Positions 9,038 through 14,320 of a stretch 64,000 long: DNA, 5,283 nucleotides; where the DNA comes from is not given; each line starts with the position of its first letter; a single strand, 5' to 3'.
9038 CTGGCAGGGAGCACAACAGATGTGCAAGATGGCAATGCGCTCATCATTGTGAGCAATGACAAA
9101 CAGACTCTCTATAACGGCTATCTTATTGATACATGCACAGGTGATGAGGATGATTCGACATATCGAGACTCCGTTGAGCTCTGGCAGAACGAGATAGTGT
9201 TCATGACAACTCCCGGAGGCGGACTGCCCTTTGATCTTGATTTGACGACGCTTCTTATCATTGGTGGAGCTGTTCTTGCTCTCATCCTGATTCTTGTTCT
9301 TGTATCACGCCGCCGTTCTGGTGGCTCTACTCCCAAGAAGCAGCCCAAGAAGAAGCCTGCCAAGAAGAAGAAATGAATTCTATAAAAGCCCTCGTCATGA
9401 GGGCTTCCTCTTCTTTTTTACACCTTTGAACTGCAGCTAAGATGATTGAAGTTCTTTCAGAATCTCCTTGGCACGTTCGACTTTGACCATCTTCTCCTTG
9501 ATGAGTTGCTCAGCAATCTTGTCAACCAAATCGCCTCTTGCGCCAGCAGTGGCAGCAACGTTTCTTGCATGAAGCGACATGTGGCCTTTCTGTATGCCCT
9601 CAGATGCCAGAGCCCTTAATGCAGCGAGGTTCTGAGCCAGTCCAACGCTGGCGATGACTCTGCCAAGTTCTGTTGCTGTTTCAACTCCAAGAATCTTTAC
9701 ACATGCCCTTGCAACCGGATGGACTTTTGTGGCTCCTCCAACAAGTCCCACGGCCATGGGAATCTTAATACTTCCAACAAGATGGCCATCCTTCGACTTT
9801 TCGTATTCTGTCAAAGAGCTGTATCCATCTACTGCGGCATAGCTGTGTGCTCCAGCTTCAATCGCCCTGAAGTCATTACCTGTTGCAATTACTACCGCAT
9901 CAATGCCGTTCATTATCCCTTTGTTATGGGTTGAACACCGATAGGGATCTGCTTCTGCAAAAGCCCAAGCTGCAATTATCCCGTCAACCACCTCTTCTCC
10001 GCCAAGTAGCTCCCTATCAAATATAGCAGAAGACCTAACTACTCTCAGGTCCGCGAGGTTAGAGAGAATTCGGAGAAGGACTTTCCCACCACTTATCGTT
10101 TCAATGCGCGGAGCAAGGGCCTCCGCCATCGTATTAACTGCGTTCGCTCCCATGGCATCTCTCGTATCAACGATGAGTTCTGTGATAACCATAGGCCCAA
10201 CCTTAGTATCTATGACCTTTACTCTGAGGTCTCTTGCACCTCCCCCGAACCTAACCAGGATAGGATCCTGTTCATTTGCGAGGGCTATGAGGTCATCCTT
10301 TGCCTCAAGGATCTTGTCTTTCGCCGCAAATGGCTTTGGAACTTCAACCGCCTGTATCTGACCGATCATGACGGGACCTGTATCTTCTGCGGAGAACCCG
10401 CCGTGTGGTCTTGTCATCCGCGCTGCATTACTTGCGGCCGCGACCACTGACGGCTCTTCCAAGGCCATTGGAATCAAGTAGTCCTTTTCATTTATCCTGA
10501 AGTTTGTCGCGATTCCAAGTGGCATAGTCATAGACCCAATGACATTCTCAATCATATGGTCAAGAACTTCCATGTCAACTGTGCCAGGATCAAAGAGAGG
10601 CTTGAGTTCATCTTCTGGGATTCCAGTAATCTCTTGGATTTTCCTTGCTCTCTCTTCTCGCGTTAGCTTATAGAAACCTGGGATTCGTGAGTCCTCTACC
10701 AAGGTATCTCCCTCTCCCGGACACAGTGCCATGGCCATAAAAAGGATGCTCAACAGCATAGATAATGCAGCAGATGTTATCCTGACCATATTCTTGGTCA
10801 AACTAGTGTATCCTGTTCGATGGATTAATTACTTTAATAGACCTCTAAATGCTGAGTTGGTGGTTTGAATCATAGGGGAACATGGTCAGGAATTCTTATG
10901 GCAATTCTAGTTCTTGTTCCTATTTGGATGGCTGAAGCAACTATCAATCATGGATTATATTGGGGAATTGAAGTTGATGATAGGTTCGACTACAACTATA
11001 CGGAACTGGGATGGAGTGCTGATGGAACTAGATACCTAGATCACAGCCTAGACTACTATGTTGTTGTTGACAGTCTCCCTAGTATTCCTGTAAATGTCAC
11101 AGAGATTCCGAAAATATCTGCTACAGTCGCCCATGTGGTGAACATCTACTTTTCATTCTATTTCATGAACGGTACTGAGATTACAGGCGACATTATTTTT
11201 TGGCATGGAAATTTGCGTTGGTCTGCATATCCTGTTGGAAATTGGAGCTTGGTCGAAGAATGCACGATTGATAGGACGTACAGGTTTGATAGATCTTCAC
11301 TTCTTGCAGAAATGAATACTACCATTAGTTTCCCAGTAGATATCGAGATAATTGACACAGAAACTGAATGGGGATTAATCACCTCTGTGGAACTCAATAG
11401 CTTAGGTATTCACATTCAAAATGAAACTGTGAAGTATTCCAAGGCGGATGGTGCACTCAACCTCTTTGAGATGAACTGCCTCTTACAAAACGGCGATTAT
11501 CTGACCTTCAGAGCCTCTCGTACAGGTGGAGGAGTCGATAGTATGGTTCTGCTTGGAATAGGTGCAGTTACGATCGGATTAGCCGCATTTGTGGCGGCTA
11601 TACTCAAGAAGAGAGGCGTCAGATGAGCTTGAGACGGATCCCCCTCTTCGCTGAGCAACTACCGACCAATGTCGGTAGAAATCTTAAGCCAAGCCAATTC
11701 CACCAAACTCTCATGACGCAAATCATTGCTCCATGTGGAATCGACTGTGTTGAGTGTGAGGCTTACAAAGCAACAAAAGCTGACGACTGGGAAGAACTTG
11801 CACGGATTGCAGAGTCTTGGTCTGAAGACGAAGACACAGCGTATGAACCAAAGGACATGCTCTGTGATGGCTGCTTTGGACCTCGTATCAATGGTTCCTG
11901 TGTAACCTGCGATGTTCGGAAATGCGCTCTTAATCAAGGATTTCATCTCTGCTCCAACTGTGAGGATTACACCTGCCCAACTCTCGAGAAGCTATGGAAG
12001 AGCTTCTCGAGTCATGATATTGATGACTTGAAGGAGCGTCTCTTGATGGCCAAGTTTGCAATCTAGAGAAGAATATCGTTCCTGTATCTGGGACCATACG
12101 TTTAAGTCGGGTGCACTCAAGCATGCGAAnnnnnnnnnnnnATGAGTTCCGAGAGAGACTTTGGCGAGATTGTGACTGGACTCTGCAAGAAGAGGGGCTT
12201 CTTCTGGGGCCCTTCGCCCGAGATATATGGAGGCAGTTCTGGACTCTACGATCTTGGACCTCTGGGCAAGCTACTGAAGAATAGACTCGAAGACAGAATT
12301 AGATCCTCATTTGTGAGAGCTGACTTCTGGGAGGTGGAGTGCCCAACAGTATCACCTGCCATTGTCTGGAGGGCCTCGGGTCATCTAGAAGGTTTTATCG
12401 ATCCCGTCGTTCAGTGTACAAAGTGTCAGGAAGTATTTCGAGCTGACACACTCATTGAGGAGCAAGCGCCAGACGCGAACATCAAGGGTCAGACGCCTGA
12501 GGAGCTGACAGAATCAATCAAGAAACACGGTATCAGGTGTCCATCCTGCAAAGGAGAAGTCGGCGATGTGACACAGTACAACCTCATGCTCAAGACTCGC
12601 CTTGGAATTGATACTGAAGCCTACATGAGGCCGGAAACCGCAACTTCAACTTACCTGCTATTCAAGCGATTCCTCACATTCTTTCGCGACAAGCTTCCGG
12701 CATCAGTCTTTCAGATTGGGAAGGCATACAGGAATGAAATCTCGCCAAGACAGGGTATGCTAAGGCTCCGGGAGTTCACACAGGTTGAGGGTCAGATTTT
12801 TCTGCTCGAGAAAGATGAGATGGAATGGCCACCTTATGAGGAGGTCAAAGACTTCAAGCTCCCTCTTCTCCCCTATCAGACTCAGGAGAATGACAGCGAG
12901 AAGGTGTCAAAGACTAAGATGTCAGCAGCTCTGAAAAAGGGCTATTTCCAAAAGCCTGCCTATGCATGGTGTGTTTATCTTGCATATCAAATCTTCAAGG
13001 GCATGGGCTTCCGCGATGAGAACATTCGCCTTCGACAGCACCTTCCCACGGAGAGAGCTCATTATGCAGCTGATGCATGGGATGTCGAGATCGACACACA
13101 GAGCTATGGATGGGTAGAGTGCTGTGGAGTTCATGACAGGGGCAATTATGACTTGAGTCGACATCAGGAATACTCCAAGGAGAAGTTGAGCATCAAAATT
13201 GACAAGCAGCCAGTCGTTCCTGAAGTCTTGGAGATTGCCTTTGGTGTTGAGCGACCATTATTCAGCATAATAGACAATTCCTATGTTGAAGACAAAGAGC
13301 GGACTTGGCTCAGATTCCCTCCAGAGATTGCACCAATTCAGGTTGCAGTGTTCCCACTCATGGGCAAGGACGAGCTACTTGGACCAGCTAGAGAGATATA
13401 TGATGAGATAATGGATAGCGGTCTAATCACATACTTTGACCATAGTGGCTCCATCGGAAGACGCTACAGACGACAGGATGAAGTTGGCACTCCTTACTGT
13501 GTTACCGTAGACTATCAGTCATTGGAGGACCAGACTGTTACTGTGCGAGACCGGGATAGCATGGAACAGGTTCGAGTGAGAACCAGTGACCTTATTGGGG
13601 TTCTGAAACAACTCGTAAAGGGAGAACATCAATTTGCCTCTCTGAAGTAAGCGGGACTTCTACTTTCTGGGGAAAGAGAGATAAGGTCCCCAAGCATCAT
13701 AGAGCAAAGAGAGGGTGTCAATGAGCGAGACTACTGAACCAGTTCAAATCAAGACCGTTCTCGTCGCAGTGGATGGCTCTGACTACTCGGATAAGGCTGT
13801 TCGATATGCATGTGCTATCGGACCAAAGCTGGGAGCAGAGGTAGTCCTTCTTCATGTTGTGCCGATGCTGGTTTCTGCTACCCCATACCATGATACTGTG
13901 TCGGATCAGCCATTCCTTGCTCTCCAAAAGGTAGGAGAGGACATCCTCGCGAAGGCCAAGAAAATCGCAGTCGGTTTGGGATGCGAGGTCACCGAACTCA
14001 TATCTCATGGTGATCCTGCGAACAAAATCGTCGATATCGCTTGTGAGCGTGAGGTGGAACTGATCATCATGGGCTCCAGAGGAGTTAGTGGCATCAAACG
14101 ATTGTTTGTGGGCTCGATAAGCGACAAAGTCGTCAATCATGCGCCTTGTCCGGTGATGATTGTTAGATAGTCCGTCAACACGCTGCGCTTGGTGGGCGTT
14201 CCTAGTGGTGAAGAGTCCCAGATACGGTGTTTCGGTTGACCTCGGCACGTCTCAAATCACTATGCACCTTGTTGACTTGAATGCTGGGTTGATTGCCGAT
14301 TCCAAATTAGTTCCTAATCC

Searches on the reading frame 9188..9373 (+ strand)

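Call 16: search_protein_families(library=ncbifam, proteins=[window:9188-9373:+], max_evalue=10)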
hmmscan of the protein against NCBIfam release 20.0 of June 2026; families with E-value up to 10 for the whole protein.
seq(62 aa): 4 families
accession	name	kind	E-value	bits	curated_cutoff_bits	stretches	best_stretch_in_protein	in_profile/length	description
NF041738.1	GG_III-CTERM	domain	0.025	14.5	22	1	24-43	5-24/28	GGIII-like transmembrane region-containing protein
NF051874.1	PVV_CTERM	equivalog_domain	0.029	14.2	27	1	25-43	12-33/38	PVV-CTERM domain-containing choice-of-anchor G protein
TIGR01167.1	LPXTG_anchor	domain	0.065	13.9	15.9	1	20-43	10-33/34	LPXTG cell wall anchor domain-containing protein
NF040681.2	GPS-CTERM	domain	0.13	12.5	28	1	21-43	5-27/28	GPS-CTERM domain-containing protein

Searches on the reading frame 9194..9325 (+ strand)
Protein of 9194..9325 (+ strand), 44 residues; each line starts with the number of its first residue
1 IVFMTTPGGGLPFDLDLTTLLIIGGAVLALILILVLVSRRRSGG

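Call 23: find_homologous_proteins(query=A2, max_evalue=10)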
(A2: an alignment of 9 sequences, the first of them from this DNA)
Query A2 (9 sequences) (44 aa, profile of the alignment): 2 proteins with E <= 10 among 717 candidates.
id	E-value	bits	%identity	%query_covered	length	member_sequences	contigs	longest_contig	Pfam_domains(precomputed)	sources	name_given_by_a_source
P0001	8.1e-3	34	49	84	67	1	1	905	-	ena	-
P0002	5.4e-2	31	-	-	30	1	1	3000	-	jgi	jgi:hypothetical protein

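Call 34: search_protein_representatives(alignment_id=A3)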
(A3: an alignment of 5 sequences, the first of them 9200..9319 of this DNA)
Query: 5 sequences, 37 profile positions. Proteins with E-value up to 0.001 (for the whole library): 5; up to 1e-10: 0; up to 1e-30: 0. The best 5 are listed.
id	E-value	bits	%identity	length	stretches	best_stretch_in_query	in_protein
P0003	1.5e-08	50.5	-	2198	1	5-36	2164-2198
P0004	2.2e-08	50.0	-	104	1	1-37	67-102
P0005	4.5e-06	42.6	-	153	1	1-37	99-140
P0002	2.4e-04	37.0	-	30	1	10-36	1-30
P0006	8.5e-04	35.3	-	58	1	3-37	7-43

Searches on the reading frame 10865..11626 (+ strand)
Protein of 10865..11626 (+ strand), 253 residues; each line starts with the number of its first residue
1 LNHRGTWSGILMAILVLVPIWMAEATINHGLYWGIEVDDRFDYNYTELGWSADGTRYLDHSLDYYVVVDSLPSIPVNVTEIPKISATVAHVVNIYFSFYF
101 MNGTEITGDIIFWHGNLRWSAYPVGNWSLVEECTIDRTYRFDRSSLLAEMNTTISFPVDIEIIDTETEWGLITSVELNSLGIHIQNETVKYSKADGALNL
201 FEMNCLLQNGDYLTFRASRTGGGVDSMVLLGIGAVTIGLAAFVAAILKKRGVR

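Call 4: search_protein_families(library=ncbifam, proteins=[window:10865-11626:+], max_evalue=1)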
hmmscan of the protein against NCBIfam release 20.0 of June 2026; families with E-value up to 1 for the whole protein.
window:10865-11626:+ (253 aa): 0 families

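Call 5: search_protein_families(library=pfam, proteins=[window:10865-11626:+], max_evalue=0.1)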
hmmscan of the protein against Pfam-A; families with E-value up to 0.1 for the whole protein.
window:10865-11626:+ (253 aa): 0 families

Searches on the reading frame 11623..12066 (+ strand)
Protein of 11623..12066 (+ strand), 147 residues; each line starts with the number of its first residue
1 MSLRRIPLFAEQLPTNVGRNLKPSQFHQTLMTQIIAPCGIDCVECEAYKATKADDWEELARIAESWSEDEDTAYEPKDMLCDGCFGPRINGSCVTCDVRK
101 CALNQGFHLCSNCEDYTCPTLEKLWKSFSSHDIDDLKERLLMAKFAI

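Call 15: search_protein_families(library=pfam, proteins=[window:11623-12066:+], max_evalue=0.01)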
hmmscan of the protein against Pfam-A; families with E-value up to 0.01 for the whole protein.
window:11623-12066:+ (147 aa): 1 family
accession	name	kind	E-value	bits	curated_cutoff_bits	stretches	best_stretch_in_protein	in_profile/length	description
PF12675.12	DUF3795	-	1.3e-14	54.8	22.6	1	34-122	1-82/83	Protein of unknown function (DUF3795)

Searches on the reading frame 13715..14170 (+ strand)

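Call 15: search_protein_families(library=pfam, proteins=[window:13715-14170:+], max_evalue=0.01)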
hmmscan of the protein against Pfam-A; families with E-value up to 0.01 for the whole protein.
window:13715-14170:+ (151 aa): 1 family
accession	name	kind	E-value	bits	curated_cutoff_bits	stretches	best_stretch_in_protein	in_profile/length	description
PF00582.32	Usp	-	1.4e-35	123.3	24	1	12-151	2-141/141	Universal stress protein family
